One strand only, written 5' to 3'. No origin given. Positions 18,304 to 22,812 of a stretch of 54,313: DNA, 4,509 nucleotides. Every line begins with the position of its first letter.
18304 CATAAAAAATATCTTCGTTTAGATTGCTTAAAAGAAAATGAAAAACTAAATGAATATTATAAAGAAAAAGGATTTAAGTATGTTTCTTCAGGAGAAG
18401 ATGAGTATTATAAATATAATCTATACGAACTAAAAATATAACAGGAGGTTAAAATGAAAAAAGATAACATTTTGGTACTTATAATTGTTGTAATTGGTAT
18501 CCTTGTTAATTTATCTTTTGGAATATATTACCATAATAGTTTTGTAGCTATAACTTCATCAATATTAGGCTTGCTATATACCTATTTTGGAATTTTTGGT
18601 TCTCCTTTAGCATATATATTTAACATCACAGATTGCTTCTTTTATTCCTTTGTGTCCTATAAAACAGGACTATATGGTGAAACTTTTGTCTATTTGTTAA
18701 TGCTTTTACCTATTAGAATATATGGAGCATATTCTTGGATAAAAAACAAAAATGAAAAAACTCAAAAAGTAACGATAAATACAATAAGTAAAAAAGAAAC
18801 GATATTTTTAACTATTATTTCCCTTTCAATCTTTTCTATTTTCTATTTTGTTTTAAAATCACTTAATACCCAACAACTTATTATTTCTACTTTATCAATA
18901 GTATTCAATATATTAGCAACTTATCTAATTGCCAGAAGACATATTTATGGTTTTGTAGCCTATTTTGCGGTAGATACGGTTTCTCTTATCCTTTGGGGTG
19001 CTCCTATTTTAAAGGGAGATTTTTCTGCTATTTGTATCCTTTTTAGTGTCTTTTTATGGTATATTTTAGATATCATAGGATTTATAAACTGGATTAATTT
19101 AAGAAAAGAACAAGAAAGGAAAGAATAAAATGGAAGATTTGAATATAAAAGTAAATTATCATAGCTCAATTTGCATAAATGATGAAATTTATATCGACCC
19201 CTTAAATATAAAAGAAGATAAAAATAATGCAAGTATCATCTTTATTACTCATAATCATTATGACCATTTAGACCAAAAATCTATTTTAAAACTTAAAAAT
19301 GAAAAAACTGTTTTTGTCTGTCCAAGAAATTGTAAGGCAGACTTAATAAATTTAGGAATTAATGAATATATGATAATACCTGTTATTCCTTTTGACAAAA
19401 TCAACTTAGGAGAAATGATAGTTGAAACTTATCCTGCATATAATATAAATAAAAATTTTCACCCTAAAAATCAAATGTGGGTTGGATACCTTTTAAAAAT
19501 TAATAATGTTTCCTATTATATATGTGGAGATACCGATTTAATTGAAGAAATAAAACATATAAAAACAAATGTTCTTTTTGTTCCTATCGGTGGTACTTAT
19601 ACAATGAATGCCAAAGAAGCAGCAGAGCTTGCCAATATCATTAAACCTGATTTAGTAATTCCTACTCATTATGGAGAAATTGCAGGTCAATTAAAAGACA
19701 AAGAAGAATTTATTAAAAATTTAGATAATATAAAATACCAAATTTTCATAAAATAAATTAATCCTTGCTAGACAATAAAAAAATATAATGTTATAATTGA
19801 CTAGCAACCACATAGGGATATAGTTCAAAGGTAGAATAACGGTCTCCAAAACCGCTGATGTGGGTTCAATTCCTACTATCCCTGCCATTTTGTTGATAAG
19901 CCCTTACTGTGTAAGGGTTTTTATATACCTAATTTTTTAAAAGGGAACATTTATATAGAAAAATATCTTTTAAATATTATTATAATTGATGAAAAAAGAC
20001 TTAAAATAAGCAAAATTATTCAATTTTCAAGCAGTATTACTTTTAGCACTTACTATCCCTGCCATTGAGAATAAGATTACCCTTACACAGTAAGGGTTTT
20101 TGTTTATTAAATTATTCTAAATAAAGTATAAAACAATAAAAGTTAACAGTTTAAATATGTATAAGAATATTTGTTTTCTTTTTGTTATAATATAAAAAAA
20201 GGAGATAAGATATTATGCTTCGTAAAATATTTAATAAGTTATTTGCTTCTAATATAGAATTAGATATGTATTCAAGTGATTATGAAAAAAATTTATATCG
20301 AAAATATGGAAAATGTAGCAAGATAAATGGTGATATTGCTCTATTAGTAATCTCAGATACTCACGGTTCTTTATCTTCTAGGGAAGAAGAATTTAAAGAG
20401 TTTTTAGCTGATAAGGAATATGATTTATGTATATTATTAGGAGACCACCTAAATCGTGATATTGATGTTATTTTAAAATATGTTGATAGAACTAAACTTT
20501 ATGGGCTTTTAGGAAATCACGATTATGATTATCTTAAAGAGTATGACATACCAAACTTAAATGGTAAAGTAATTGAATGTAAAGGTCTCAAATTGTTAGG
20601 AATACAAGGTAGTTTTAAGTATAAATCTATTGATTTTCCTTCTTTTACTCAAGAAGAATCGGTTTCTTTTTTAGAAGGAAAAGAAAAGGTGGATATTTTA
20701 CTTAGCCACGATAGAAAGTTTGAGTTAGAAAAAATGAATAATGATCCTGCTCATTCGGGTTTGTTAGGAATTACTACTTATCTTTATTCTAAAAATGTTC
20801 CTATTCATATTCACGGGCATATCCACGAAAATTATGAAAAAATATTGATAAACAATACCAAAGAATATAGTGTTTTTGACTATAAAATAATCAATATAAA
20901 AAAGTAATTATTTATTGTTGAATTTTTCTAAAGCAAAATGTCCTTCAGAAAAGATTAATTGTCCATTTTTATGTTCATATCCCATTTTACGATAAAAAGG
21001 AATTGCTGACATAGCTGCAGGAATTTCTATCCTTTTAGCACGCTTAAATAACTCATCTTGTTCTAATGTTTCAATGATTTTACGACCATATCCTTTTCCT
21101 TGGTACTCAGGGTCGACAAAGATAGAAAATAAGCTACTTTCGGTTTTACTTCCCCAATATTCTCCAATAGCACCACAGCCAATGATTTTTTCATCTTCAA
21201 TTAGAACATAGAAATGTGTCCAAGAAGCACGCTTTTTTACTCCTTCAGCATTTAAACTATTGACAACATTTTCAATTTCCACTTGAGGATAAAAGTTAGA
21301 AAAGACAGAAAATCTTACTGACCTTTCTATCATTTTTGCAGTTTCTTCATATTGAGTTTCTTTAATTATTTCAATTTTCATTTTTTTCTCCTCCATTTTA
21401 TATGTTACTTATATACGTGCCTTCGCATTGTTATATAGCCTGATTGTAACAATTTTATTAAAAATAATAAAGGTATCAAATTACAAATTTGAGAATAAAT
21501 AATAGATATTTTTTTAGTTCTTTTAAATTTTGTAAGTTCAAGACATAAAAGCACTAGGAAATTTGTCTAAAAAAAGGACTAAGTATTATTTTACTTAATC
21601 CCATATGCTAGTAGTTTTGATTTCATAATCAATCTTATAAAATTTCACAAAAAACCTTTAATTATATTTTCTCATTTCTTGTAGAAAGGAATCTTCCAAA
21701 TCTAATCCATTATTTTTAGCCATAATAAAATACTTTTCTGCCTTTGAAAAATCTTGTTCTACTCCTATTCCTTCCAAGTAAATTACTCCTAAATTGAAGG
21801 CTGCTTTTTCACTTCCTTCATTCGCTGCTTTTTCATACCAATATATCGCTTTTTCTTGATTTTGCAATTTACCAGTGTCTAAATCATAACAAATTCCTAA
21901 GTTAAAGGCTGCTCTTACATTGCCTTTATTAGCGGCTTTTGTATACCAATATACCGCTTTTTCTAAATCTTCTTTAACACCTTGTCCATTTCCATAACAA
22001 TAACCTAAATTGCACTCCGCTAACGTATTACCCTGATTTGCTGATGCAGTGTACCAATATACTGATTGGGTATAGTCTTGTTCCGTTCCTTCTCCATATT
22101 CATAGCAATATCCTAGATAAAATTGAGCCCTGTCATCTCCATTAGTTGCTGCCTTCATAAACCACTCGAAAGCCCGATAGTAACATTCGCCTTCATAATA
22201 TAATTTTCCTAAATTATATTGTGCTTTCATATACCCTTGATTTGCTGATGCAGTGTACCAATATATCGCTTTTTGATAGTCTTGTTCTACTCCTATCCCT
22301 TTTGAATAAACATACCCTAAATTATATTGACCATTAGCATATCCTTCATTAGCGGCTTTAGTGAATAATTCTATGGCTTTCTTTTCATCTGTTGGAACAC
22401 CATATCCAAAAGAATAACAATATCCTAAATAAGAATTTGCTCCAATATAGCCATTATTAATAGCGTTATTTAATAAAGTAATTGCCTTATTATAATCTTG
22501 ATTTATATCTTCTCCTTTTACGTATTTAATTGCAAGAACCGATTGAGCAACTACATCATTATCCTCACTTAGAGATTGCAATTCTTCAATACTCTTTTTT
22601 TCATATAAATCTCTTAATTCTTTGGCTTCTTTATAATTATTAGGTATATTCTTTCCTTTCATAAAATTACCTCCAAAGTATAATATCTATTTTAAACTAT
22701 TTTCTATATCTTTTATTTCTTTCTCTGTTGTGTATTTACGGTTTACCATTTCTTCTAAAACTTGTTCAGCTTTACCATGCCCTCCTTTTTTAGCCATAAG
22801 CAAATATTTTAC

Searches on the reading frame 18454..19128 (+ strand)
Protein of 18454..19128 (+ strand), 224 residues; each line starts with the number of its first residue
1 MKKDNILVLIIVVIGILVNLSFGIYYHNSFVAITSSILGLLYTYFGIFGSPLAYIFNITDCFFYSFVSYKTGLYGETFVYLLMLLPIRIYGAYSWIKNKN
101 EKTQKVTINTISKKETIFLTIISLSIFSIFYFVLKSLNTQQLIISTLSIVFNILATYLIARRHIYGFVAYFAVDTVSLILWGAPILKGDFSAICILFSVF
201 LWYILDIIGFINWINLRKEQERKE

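Call 67: search_protein_families(library=ncbifam, proteins=[window:18454-19128:+], max_evalue=0.00001)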
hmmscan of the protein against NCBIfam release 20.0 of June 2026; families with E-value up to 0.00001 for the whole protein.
window:18454-19128:+ (224 aa): 2 families
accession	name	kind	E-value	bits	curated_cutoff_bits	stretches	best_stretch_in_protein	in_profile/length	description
TIGR01528.1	NMN_trans_PnuC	equivalog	5.5e-19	68.8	42.45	1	29-219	2-187/187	nicotinamide riboside transporter PnuC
NF011926.0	PRK15397.1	subfamily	6.4e-07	29.5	335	1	13-130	6-123/239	nicotinamide riboside transporter PnuC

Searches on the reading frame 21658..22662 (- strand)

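Call 67: search_protein_families(library=ncbifam, proteins=[window:21658-22662:-], max_evalue=0.00001)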
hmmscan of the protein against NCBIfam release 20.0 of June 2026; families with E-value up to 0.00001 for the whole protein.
window:21658-22662:- (334 aa): 4 families
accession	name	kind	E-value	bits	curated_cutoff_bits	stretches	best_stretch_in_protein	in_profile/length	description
NF033786.1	phenyl_MerG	equivalog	8.7e-31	107.6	350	2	168-225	56-113/217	phenylmercury resistance protein MerG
NF038194.1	AlgK_TPR_lipo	equivalog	3.3e-19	68.9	700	2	39-133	300-393/448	alginate biosynthesis TPR repeat lipoprotein AlgK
NF047621.1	FlgprotMotXVib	equivalog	9.9e-18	64.4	330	1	180-255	75-150/211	flagellar protein MotX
NF040959.1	MamA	equivalog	1.5e-07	31.1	200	0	34-103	102-165/204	magnetosome protein MamA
